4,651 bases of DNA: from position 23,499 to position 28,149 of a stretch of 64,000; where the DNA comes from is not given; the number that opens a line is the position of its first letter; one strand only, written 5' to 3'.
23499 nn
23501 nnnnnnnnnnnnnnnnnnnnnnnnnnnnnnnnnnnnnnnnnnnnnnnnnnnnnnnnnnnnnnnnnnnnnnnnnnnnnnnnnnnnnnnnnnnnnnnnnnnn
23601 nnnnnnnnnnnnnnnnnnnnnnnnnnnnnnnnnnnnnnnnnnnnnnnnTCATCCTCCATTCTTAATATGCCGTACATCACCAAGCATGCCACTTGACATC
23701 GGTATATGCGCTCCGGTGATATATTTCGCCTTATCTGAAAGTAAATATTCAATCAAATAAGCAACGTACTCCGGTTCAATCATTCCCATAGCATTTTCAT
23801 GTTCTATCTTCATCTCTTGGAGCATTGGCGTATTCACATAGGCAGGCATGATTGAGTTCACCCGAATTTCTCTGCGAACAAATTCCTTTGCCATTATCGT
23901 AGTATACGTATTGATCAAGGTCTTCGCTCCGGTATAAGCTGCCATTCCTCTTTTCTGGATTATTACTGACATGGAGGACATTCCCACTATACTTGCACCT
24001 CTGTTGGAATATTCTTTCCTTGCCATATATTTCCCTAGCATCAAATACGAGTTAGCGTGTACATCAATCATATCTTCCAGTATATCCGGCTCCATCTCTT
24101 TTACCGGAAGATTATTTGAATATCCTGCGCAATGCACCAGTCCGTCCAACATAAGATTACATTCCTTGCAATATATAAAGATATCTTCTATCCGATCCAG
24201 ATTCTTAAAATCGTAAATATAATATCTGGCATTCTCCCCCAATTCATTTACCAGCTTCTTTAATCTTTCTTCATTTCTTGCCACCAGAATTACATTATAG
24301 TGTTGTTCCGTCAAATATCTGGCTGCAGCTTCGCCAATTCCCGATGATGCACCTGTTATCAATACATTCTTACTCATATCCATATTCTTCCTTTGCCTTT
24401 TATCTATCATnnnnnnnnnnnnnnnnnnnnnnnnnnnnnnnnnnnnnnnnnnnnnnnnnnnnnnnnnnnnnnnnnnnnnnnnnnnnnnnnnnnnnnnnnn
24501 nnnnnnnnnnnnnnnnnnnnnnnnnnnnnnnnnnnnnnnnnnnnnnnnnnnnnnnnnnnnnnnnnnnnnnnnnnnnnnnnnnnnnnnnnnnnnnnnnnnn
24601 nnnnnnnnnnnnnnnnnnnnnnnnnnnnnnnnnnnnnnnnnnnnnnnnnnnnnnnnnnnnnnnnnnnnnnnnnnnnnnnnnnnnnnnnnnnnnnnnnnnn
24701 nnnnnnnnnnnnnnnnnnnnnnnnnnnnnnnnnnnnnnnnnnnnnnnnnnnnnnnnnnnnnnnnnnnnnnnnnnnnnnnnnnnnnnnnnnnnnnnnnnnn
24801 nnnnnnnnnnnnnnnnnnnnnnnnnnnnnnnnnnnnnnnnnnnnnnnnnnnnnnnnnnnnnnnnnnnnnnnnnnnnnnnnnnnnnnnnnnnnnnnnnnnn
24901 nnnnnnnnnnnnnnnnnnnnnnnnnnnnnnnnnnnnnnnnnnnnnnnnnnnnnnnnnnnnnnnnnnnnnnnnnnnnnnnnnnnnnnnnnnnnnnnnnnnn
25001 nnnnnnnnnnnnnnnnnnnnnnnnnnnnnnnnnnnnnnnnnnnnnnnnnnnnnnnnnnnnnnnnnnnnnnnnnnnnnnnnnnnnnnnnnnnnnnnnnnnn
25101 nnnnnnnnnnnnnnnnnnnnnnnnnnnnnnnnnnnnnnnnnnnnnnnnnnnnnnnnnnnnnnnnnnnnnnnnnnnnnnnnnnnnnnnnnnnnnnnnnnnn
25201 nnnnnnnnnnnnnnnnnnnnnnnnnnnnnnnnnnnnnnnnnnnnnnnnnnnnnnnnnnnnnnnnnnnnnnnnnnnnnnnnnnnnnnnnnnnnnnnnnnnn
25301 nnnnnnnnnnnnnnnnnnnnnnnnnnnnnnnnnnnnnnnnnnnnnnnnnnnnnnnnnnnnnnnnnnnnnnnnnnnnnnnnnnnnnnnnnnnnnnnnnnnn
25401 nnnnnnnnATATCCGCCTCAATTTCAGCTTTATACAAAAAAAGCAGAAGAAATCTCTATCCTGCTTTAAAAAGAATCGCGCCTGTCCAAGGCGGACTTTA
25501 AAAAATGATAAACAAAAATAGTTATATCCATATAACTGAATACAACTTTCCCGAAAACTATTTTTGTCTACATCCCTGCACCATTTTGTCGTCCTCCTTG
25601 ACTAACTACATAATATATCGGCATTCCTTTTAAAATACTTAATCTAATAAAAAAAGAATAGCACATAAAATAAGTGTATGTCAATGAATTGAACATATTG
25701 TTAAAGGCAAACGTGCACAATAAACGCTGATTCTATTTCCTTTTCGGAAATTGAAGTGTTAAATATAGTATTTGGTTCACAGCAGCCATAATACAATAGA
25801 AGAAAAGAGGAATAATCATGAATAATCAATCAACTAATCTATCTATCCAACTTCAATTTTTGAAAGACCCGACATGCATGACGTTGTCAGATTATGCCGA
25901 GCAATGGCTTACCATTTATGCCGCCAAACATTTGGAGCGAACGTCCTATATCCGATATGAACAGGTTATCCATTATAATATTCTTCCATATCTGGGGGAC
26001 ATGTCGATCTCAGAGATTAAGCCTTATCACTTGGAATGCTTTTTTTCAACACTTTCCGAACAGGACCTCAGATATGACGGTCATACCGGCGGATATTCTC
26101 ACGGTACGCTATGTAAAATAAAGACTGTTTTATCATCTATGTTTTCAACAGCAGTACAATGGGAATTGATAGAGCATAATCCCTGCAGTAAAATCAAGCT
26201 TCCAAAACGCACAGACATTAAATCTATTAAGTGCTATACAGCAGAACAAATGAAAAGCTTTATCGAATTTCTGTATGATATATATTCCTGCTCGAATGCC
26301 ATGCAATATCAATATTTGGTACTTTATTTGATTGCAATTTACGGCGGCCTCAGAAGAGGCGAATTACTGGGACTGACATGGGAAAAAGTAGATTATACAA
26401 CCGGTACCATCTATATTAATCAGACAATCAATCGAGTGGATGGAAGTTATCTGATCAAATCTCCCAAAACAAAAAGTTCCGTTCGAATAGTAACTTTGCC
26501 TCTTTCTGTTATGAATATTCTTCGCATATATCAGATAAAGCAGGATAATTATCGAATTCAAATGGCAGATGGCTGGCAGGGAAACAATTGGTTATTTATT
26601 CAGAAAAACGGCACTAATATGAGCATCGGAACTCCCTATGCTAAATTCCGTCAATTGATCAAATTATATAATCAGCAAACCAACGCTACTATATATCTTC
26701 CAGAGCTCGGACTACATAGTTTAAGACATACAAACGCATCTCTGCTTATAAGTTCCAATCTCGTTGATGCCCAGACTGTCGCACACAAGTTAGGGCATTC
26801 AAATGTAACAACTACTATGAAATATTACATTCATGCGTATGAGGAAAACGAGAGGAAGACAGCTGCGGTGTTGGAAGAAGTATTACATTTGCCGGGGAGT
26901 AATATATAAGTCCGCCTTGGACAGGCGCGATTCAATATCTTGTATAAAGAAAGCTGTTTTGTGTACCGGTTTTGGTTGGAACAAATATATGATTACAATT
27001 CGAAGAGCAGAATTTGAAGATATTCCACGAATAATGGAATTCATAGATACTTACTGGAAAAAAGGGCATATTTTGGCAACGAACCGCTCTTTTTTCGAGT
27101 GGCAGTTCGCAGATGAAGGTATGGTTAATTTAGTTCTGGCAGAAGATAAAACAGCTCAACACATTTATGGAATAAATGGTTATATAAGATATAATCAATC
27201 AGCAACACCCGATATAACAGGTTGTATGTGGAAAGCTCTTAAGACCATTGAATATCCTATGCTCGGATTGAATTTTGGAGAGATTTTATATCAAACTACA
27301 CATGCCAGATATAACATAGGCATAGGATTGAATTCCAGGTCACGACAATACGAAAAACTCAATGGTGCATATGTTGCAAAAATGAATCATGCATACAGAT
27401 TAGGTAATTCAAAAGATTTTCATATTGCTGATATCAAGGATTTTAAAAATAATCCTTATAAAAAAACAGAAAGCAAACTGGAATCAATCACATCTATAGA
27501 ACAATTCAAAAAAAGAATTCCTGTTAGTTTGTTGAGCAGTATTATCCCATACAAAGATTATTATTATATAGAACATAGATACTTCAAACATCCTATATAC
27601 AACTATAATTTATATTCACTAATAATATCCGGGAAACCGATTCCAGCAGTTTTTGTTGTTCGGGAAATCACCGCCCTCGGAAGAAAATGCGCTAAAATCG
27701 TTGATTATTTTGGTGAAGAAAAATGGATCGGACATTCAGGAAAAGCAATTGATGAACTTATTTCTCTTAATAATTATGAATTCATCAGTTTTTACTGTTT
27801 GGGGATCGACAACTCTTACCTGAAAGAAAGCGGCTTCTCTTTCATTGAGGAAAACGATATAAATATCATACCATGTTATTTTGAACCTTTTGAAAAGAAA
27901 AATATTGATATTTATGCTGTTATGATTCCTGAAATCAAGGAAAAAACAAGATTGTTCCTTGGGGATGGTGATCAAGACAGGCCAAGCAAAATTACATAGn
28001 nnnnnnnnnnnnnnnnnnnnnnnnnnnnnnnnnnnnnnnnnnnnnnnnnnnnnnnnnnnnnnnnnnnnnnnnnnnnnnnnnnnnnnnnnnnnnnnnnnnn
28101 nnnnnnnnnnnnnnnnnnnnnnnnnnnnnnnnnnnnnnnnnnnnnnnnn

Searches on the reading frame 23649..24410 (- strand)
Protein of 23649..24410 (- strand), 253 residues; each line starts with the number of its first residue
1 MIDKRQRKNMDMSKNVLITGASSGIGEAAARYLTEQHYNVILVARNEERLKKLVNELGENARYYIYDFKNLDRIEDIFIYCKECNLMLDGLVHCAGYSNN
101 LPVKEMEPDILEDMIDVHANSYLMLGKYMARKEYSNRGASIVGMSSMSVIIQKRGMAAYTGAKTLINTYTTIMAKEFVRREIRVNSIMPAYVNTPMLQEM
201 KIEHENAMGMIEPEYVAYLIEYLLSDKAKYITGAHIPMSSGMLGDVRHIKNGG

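Call 7: search_protein_families(library=pfam, proteins=[window:23649-24410:-], max_evalue=0.001)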
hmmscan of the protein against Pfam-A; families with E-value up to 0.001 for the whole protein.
window:23649-24410:- (253 aa): 6 families
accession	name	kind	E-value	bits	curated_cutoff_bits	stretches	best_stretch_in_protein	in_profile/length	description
PF13561.12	adh_short_C2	-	4.5e-39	134.9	27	1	20-242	1-235/236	Enoyl-(Acyl carrier protein) reductase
PF00106.31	adh_short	-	4.3e-38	131.2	26.6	1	14-201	1-191/195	short chain dehydrogenase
PF08659.16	KR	-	4.6e-12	46.7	22.6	1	16-171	3-161/180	KR domain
PF01370.27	Epimerase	-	6.1e-05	23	20.9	1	16-104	1-80/240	NAD dependent epimerase/dehydratase family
PF01488.26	Shikimate_DH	-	0.00013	22.4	24.3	1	12-72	11-70/138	Shikimate / quinate 5-dehydrogenase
PF13460.12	NAD_binding_10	-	0.00033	21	27.2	1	20-76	1-56/184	NAD(P)H-binding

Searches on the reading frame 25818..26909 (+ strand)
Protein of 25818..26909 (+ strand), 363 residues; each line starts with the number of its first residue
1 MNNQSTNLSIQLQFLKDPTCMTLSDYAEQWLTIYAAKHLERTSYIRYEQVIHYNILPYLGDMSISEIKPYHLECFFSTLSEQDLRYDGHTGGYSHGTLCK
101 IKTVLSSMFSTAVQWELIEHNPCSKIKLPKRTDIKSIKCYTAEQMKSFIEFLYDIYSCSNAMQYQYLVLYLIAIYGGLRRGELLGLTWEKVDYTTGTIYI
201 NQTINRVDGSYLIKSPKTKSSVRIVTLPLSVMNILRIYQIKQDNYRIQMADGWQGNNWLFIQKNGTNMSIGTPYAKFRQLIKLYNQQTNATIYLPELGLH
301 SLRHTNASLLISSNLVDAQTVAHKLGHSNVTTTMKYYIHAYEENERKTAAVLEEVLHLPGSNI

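Call 4: search_protein_families(library=pfam, proteins=[window:25818-26909:+], max_evalue=0.01)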
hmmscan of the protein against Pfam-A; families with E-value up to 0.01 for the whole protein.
window:25818-26909:+ (363 aa): 3 families
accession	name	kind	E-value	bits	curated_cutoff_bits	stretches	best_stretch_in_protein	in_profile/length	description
PF00589.27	Phage_integrase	-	4.7e-22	79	27.1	1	141-342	4-170/172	Phage integrase family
PF14659.12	Phage_int_SAM_3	-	1.8e-12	47.7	22.6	1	22-76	1-54/58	Phage integrase, N-terminal SAM-like domain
PF22022.2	Phage_int_M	-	0.0027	18.4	27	0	25-72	3-49/96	Phage integrase central domain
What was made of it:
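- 25818..26909 (+): Tyrosine recombinase gene (363 aa). Its stop codon overlaps IRR. Phage_integrase E 4.7e-22 and Phage_int_SAM_3 E 1.8e-12 (call 4).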

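Call 5: search_protein_families(library=ncbifam, proteins=[window:25818-26909:+], max_evalue=0.01)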
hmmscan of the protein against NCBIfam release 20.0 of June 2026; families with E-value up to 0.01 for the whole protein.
window:25818-26909:+ (363 aa): 9 families
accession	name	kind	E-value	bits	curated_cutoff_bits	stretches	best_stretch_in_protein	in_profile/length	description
NF040815.2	recomb_XerA_Arch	equivalog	8.3e-16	58.3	220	1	46-340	19-255/263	site-specific tyrosine recombinase/integron integrase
TIGR02225.1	recomb_XerD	equivalog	9.5e-13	48.1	329.6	1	62-339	35-273/290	site-specific tyrosine recombinase XerD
TIGR02224.1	recomb_XerC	equivalog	4e-12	46.1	335.15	1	89-337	57-275/295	tyrosine recombinase XerC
NF001399.0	PRK00283.1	subfamily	8.7e-12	44.9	279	1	61-343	45-286/300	tyrosine recombinase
NF002331.0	PRK01287.1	subfamily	1.3e-05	24.3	371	1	87-336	91-309/365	site-specific tyrosine recombinase XerC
NF003462.0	PRK05084.1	equivalog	2.5e-05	23.2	267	1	219-349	238-353/360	tyrosine recombinase XerS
TIGR02249.1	integrase_gron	subfamily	5.1e-05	22.8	265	1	296-348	258-308/315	integron integrase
NF011946.0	PRK15417.1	equivalog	0.00062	19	435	1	298-337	275-313/337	integron integrase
NF007371.0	PRK09871.1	subfamily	0.0013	18.4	222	0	167-337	29-172/198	tyrosine-type DNA invertase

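Call 96: find_encoding_contigs(protein=window:25818-26909:+, flank=3000, max_places=10)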
Protein window:25818-26909:+ (363 aa): 5 contigs read that carry it; 2 places shown.
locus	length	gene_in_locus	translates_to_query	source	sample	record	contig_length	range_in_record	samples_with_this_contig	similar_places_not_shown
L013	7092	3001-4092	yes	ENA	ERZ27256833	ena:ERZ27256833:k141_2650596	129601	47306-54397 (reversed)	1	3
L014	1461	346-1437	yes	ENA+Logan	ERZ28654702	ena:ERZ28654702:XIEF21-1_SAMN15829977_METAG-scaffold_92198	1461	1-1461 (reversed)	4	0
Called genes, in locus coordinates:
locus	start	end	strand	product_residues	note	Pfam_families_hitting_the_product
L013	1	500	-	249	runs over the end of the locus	PF00106:adh_short, PF08659:KR, PF13561:adh_short_C2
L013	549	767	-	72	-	PF00550:PP-binding (weak)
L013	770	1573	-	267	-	-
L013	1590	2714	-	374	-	-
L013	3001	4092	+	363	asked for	PF14659:Phage_int_SAM_3, PF00589:Phage_integrase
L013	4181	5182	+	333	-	-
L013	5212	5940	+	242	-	PF00106:adh_short, PF08659:KR, PF13561:adh_short_C2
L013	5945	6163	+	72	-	-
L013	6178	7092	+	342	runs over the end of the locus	PF08392:FAE1_CUT1_RppA (faint), PF08545:ACP_syn_III, PF08541:ACP_syn_III_C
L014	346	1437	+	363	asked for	PF14659:Phage_int_SAM_3, PF00589:Phage_integrase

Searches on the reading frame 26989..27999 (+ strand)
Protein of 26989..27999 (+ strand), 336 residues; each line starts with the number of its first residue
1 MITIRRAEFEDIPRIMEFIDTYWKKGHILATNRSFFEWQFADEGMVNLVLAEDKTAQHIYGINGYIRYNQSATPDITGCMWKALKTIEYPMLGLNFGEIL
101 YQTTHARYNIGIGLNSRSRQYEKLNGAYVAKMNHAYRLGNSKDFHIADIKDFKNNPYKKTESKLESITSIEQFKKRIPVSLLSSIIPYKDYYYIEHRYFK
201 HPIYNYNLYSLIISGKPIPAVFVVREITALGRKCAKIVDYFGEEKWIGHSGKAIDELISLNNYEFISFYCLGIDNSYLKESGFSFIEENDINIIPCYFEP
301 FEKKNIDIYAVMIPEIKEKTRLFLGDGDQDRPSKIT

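Call 4: search_protein_families(library=pfam, proteins=[window:26989-27999:+], max_evalue=0.01)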
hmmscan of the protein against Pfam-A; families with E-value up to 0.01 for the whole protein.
window:26989-27999:+ (336 aa): 0 families

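Call 5: search_protein_families(library=ncbifam, proteins=[window:26989-27999:+], max_evalue=0.01)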
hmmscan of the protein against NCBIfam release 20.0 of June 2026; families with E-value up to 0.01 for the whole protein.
window:26989-27999:+ (336 aa): 0 families

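Call 20: search_solved_structures(query=window:26989-27999:+, max_evalue=10)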
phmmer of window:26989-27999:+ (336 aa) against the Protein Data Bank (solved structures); distinct sequences matched with E-value up to 10: 1.
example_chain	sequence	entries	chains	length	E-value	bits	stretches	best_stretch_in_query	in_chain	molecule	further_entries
3h1t_A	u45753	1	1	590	1.2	11.4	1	186-248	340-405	Type I site-specific restriction-modification system, R (Restriction) subunit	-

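Call 22: find_homologous_proteins(query=window:26989-27999:+, max_evalue=0.001)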
Query window:26989-27999:+ (336 aa): 275 proteins with E <= 0.001 among 1256 candidates; the best 120 are listed.
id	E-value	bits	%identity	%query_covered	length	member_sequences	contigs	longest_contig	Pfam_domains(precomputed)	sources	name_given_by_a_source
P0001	4.2e-228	774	100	100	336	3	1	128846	-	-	-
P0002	2.4e-98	347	49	99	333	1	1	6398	-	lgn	-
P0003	4.5e-94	333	45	99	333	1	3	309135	-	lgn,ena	-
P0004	1.6e-91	325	47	99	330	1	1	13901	-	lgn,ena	-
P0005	6.4e-84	300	44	99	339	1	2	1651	-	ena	-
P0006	1.9e-83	299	44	99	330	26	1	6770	-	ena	-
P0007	4.4e-83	297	44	99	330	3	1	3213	-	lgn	-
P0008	4.6e-82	294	42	99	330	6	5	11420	-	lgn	-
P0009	5.3e-82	294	43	99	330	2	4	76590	-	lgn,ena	-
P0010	5.3e-82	294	42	99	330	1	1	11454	-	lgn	-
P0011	6.2e-82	294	44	99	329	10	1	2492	-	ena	-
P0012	7.9e-82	293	44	99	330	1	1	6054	-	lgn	-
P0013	1.3e-81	292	43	99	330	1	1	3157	-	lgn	-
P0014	6.2e-81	290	44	99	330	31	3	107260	-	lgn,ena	-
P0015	2.7e-79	285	43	99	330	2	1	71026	-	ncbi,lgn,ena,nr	ncbi:MAG: hypothetical protein J1F02_05195 [Lachnospiraceae bacterium]|nr:hypothetical protein [Lach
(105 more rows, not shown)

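Call 34: predict_structure(alignment_id=A1)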
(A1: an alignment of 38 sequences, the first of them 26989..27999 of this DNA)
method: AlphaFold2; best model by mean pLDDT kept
length: 336 residues; sequences in the alignment: 38
mean_pLDDT: 95.0   pTM: 0.92
mean pLDDT of the five models: 95.0, 94.4, 93.9, 93.5, 93.4
residues with pLDDT >= 90: 295; 70-90: 40; 50-70: 1; < 50: 0
segments of 3 or more residues with pLDDT < 50: none
pLDDT, mean of each block of 10 residues (from residue 1): 94 98 95 97 92 94 96 94 89 86 93 92 93 97 94 92 98 98 97 98 97 98 97 98 98 98 98 98 96 94 96 96 93 83
secondary structure, 60 per line:
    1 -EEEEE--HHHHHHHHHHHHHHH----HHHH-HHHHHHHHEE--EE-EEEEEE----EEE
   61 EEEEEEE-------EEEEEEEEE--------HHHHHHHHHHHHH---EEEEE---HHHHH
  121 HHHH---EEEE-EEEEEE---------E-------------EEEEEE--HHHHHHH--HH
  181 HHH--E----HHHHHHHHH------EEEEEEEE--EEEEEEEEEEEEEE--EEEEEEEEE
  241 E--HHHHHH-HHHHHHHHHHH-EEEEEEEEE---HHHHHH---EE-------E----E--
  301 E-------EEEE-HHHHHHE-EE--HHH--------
elements in order: E2-6 H9-23 H28-31 H33-40 E48-53 E58-67 E75-83 H92-104 E108-112 H116-124 E128-131 E133-138 E162-167 H170-176 H179-183 H191-199 E206-213 E216-229 E232-241 H244-249 H251-261 E263-271 H275-280 E309-312 H314-319
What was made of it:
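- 26989..27999 (+): Tandem-GNAT-fold acyltransferase (336 aa). It is a paralogue of the first gene of the left operon (34% identity). AF2 pLDDT 95 (call 34).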

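Call 37: fold_search(model_id=the predicted structure, library=pdb)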
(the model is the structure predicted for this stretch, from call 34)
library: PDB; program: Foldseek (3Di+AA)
matches with E <= 10: 1066; with E <= 0.001: 269
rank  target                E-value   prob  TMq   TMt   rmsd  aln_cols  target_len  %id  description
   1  7q3a_A                5.3e-09  1.00  0.52  0.52   6.2       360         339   10  Crystal structure of MAB_4324 a tandem repeat GNAT from Mycobacterium abscessus (released 2022-05-04)
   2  6may_C                6.7e-09  1.00  0.47  0.43   8.2       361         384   11  Crystal structure of N-myristoyl transferase (NMT) G386E mutant from Plasmodium vivax (released 2019-06-05)
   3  5v0x_C                7.5e-09  1.00  0.47  0.44   7.7       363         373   11  Crystal structure of glycylpeptide N-tetradecanoyltransferase from Plasmodium vivax in complex with inhibitor IMP-0001 (released 2018-03-07)
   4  7q3a_B                8.0e-09  1.00  0.52  0.52   6.2       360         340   10  Crystal structure of MAB_4324 a tandem repeat GNAT from Mycobacterium abscessus (released 2022-05-04)
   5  6rft_A                8.5e-09  1.00  0.49  0.42   8.0       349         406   10  Crystal structure of Eis2 from Mycobacterium abscessus bound to Acetyl-CoA (released 2019-07-10)
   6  6maz_A                9.6e-09  1.00  0.48  0.43   8.2       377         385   11  Crystal structure of N-myristoyl transferase (NMT) G386E mutant from Plasmodium vivax in complex with inhibitor IMP-03 (released 2019-06-05)
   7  5g22_C                1.0e-08  1.00  0.47  0.44   7.9       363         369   12  Plasmodium vivax N-myristoyltransferase in complex with a quinoline inhibitor (compound 26) (released 2017-02-15)
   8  6maz_C                1.1e-08  1.00  0.47  0.44   7.8       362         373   11  Crystal structure of N-myristoyl transferase (NMT) G386E mutant from Plasmodium vivax in complex with inhibitor IMP-03 (released 2019-06-05)
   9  6rfx_D                1.1e-08  1.00  0.48  0.42   7.8       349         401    9  Crystal structure of Eis2 from Mycobacterium abscessus (released 2019-07-10)
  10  6mb0_C                1.3e-08  1.00  0.48  0.44   7.7       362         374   11  Crystal structure of N-myristoyl transferase (NMT) G386E mutant from Plasmodium vivax in complex with inhibitor IMP-10 (released 2019-06-05)
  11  6rfy_D                1.5e-08  1.00  0.51  0.44   6.7       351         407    9  Crystal structure of Eis2 form Mycobacterium abscessus (released 2019-07-10)
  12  4a95_A                1.6e-08  1.00  0.49  0.44   8.1       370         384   11  Plasmodium vivax N-myristoyltransferase with quinoline inhibitor (released 2012-06-27)
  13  6rfx_C                1.9e-08  1.00  0.48  0.41   8.1       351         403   10  Crystal structure of Eis2 from Mycobacterium abscessus (released 2019-07-10)
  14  5v0w_C                1.9e-08  1.00  0.47  0.43   7.8       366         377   11  Crystal structure of glycylpeptide N-tetradecanoyltransferase from Plasmodium vivax in complex with inhibitor IMP-0001 (released 2018-03-07)
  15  6wqb                  1.9e-08  1.00  0.35  0.38   9.0       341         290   10  Crystal structure of VipF from Legionella hackeliae in complex with acetyl-CoA (released 2021-11-10)
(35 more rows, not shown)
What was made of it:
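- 26989..27999 (+): Foldseek matches tandem GNATs and N-myristoyltransferase (call 37).
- On GNAT superfamily (336-aa protein): Foldseek top hits are tandem GNATs, N-myristoyltransferase and Eis, at probability 1.0 and TM about 0.5 (calls 34, 37).
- Checked: Foldseek matches tandem-GNAT proteins (7q3a, N-myristoyltransferase, Eis2) at E ~5e-9, TM ~0.5 (calls 34, 37).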
